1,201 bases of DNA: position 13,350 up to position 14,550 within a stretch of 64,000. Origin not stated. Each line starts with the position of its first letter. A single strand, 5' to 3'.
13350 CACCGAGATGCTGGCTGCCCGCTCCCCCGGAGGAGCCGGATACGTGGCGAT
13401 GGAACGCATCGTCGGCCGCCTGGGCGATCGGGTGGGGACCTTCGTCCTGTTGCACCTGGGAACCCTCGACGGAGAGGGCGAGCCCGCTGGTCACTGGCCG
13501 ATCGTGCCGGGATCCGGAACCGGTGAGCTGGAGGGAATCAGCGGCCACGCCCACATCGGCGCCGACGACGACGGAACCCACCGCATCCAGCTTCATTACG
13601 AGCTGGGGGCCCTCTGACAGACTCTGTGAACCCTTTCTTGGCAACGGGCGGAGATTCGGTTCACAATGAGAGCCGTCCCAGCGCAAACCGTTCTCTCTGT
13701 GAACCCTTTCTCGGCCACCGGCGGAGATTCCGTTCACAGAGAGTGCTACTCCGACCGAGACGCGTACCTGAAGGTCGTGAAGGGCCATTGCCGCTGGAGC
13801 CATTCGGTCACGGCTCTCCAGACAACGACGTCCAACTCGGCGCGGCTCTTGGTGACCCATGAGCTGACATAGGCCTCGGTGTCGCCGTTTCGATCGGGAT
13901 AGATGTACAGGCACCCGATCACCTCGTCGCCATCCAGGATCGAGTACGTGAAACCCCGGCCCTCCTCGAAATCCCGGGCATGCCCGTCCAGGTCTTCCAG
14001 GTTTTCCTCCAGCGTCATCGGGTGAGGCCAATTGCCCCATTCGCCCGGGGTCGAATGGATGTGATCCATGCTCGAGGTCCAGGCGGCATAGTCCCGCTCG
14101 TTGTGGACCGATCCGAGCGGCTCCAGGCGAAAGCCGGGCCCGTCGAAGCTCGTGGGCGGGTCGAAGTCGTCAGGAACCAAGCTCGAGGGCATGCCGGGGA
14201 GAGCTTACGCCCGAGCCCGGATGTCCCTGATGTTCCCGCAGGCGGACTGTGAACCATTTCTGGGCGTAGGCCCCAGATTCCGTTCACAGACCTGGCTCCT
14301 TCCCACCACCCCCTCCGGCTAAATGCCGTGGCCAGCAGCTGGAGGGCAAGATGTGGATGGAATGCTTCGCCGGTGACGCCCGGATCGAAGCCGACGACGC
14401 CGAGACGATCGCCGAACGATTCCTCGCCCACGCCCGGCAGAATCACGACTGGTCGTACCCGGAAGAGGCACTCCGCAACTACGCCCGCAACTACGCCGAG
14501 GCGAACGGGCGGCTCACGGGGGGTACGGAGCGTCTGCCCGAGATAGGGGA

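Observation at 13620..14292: Three copies of a conserved ~45-bp hairpin element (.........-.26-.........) bracket a GNAT acetyltransferase gene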

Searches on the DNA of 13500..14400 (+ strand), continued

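Call 48: search_with_rna_model(model_id=R1, sources=[L024, L025, L026, L027, L028, L029, L030, L031, L032, L033, L034, L035, L036, L037, L038, L039, L040, L041, L042, L043, L044, L045], max_evalue=1)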
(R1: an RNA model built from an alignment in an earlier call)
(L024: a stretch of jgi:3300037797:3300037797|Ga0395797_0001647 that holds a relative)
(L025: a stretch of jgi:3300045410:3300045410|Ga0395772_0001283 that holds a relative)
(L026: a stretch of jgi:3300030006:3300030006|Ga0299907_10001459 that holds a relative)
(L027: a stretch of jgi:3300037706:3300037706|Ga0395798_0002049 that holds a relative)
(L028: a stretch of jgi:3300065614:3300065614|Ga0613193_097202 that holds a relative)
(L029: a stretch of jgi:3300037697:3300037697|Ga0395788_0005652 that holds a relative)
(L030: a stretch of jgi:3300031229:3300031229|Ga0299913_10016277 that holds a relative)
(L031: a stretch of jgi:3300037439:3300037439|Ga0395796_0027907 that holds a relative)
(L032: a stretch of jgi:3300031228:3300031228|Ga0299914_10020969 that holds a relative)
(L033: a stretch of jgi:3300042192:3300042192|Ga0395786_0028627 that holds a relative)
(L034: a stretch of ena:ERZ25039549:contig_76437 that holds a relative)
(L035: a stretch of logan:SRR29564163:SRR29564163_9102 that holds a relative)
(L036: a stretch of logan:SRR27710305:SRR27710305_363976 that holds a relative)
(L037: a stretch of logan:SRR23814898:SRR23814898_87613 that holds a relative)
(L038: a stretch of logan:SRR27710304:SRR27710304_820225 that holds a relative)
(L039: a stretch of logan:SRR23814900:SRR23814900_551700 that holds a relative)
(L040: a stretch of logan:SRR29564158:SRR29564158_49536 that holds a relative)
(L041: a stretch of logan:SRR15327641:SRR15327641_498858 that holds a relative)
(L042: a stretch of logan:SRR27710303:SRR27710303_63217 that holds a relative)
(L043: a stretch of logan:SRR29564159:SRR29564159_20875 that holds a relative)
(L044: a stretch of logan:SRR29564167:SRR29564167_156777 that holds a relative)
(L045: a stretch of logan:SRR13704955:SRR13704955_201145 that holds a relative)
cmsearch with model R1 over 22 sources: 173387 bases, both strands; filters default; matches with E-value up to 1: 20.
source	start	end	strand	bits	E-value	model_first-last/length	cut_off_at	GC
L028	7018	7070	-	70.1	3.5e-15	1-53/53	no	0.6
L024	7586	7638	-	70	3.8e-15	1-53/53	no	0.6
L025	7122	7174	-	70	3.8e-15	1-53/53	no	0.6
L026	9905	9957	-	70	3.8e-15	1-53/53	no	0.6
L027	956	1008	-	70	3.8e-15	1-53/53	no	0.6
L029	4006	4058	-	70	3.8e-15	1-53/53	no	0.6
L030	4736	4788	-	70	3.8e-15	1-53/53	no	0.6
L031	2375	2427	-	70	3.8e-15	1-53/53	no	0.6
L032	2846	2898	-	70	3.8e-15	1-53/53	no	0.6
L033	123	175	-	70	3.8e-15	1-53/53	no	0.6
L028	7018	7070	+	41.5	6.6e-08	1-53/53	no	0.6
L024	7586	7638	+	41.3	7.4e-08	1-53/53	no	0.6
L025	7122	7174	+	41.3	7.4e-08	1-53/53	no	0.6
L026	9905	9957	+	41.3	7.4e-08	1-53/53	no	0.6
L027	956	1008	+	41.3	7.4e-08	1-53/53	no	0.6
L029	4006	4058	+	41.3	7.4e-08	1-53/53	no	0.6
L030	4736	4788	+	41.3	7.4e-08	1-53/53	no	0.6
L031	2375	2427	+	41.3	7.4e-08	1-53/53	no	0.6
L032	2846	2898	+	41.3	7.4e-08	1-53/53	no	0.6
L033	123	175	+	41.3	7.4e-08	1-53/53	no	0.6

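Call 56: search_dna_similar(query=window:13619-13745:+, collection=phages, mode=distant, max_evalue=1, max_rows=10)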
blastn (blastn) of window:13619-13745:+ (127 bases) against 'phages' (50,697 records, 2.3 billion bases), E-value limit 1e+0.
No match.

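Call 67: search_with_rna_model(model_id=R1, sources=[L046, L047, L048, L049, L050, L051], max_evalue=1)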
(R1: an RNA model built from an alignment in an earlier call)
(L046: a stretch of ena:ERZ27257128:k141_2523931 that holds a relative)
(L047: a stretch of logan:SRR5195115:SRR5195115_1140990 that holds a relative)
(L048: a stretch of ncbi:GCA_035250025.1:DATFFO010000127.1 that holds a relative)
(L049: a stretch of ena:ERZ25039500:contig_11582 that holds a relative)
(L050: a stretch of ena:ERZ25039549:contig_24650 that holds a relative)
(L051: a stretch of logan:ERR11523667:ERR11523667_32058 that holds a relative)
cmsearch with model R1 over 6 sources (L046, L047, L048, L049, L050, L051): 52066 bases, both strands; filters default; matches with E-value up to 1: 4.
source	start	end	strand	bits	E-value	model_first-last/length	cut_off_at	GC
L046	811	865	-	29.9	1.7e-05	1-53/53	no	0.64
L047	114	168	-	29.9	1.7e-05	1-53/53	no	0.64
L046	811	865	+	15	0.11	1-53/53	no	0.64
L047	114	168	+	15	0.11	1-53/53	no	0.64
